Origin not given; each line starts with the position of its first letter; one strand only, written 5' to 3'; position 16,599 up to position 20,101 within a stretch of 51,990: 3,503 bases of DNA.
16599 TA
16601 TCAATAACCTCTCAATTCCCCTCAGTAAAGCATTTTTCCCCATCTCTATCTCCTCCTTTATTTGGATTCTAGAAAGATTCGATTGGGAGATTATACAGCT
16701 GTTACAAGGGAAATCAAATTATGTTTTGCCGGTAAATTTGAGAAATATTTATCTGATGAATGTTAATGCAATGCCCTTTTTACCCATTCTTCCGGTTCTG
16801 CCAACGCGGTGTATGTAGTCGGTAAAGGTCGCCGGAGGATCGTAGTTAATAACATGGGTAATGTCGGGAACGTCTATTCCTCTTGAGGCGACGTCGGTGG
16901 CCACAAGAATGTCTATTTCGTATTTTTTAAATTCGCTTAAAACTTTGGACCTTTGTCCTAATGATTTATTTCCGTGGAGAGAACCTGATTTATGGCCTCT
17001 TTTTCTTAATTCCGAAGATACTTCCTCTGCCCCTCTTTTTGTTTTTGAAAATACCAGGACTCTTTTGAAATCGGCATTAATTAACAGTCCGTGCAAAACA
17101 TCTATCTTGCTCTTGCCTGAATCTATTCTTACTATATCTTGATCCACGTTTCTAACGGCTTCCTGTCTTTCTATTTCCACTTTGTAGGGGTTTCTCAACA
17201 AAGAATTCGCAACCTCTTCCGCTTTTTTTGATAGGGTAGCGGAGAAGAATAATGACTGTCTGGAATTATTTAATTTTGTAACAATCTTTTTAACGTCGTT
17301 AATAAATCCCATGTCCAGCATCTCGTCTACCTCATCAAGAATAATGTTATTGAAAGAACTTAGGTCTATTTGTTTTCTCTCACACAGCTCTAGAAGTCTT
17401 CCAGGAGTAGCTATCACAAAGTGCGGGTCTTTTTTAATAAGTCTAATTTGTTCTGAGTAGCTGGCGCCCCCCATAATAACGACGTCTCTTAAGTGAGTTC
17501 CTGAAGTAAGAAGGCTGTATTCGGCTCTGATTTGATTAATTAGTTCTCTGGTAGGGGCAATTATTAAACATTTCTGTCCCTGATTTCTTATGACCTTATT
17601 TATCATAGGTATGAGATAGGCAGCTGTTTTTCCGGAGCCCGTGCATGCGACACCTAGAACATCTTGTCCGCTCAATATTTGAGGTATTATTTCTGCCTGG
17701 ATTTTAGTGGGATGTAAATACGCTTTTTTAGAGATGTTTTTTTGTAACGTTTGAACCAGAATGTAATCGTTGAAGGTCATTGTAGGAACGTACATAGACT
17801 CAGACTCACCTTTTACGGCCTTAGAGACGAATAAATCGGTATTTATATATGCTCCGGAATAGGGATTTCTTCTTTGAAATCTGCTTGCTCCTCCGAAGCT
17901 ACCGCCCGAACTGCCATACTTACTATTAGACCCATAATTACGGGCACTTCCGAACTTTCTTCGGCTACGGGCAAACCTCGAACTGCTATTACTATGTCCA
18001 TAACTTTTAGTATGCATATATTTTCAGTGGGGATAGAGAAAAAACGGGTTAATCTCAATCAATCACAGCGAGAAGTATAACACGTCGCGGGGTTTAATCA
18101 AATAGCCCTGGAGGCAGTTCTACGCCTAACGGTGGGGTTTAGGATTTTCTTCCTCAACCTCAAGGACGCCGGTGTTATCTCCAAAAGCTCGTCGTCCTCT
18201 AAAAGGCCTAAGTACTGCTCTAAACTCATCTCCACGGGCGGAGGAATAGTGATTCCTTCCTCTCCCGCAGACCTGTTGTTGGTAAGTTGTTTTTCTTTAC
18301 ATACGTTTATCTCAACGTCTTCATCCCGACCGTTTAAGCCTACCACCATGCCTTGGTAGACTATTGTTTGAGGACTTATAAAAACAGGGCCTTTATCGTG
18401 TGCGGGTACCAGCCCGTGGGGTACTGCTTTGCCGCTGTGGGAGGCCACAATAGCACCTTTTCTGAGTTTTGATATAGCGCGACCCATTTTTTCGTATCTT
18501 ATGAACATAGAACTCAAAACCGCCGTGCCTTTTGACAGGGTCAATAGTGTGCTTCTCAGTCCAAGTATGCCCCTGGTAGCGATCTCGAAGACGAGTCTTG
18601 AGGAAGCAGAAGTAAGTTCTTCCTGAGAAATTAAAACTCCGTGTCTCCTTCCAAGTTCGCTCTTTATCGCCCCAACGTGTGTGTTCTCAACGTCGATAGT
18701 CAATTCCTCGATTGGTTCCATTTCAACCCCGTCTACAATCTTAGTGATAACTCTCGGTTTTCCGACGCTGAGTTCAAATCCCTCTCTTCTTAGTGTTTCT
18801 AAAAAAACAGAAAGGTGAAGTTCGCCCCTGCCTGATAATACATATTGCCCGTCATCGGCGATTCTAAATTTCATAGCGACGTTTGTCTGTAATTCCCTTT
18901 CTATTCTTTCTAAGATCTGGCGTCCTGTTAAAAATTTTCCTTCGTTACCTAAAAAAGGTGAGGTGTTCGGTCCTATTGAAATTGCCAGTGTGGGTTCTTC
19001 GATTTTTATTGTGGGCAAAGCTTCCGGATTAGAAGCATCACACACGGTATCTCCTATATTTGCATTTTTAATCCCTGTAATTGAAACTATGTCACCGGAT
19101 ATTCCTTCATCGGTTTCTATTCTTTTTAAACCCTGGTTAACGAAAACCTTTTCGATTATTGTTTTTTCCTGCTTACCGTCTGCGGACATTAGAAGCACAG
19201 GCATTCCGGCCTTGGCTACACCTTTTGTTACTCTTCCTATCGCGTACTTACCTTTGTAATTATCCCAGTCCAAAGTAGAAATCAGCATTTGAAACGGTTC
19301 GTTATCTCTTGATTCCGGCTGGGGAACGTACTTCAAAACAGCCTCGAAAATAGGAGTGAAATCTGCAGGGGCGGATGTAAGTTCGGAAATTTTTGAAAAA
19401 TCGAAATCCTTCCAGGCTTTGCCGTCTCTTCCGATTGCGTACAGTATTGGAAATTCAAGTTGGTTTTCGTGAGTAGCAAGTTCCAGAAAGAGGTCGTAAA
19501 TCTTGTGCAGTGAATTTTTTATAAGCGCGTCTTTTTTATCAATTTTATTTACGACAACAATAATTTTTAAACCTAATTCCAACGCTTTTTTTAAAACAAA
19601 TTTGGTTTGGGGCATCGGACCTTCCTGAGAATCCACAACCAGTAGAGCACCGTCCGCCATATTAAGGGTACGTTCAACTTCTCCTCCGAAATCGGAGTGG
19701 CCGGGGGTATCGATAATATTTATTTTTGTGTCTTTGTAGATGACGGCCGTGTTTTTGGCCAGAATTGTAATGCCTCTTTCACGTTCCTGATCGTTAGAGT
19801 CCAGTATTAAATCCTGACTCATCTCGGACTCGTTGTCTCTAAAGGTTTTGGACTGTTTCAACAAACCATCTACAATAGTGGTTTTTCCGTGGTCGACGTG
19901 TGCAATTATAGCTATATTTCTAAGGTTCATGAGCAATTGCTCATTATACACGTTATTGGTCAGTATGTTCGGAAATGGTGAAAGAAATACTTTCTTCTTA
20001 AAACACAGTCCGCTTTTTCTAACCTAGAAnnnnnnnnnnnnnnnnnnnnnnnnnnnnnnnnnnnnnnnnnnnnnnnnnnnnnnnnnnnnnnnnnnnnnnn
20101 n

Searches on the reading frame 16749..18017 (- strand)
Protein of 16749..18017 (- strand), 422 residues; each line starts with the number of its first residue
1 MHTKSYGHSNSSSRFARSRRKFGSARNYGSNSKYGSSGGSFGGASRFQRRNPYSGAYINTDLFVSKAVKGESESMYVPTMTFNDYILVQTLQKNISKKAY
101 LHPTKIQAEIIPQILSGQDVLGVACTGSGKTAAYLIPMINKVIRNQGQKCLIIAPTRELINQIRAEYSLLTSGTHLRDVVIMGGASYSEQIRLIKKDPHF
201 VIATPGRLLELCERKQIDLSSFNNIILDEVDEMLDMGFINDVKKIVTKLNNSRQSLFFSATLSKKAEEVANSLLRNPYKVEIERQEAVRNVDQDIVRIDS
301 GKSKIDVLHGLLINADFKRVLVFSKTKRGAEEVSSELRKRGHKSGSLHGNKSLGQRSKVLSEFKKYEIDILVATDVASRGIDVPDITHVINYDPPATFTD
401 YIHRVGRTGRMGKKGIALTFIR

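Call 69: search_protein_families(library=pfam, proteins=[window:16749-18017:-], max_evalue=0.001)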
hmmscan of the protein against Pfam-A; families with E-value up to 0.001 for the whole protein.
window:16749-18017:- (422 aa): 3 families
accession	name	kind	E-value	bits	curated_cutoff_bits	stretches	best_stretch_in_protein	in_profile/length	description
PF00270.35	DEAD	-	1.8e-50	171.4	26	1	104-269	1-167/167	DEAD/DEAH box helicase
PF00271.37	Helicase_C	-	2.9e-33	114.8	23.5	1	304-412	2-110/110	Helicase conserved C-terminal domain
PF04851.21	ResIII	-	1.7e-11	44.7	22.5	1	105-263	6-163/164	Type III restriction enzyme, res subunit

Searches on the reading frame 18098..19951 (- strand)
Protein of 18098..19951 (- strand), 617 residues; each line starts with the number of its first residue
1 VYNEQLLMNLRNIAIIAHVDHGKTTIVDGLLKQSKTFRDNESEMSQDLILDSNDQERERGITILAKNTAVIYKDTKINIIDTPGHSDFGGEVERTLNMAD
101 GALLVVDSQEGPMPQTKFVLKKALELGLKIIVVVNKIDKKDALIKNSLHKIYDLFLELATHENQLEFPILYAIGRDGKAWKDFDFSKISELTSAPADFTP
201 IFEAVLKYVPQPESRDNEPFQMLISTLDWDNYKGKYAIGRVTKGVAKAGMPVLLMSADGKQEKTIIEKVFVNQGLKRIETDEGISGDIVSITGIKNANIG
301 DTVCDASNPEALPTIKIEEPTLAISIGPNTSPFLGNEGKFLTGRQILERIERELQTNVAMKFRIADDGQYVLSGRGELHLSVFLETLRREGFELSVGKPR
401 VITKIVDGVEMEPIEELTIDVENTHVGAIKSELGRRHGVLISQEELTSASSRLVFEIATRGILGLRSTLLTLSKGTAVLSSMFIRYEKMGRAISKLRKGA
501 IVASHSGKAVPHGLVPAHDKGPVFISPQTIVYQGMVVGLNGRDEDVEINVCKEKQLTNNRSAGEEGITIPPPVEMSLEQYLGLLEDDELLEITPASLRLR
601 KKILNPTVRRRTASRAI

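Call 69: search_protein_families(library=pfam, proteins=[window:18098-19951:-], max_evalue=0.001)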
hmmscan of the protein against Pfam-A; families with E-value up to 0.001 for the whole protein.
window:18098-19951:- (617 aa): 7 families
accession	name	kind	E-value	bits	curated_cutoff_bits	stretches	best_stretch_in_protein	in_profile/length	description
PF00009.33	GTP_EFTU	-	2.3e-54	184.3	26.5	1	9-210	2-187/188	Elongation factor Tu GTP binding domain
PF21018.2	BipA_C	-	1.2e-34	118.8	23.8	1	498-605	1-109/110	TypA/BipA C-terminal domain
PF00679.30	EFG_C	-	4.2e-15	56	27.9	1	411-491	3-83/89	Elongation factor G C-terminus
PF03144.31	GTP_EFTU_D2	-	2.4e-11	44.3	30.3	1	234-304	1-73/73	Elongation factor Tu domain 2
PF22042.2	EF-G_D2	-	6.2e-10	39.5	27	1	219-305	1-83/84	Elongation factor G domain 2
PF01926.29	MMR_HSR1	-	4e-06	27.3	21.9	1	58-136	29-113/113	50S ribosome-binding GTPase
PF14492.12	EFG_III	-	0.00011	22.6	27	0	366-397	42-74/75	Elongation Factor G, domain III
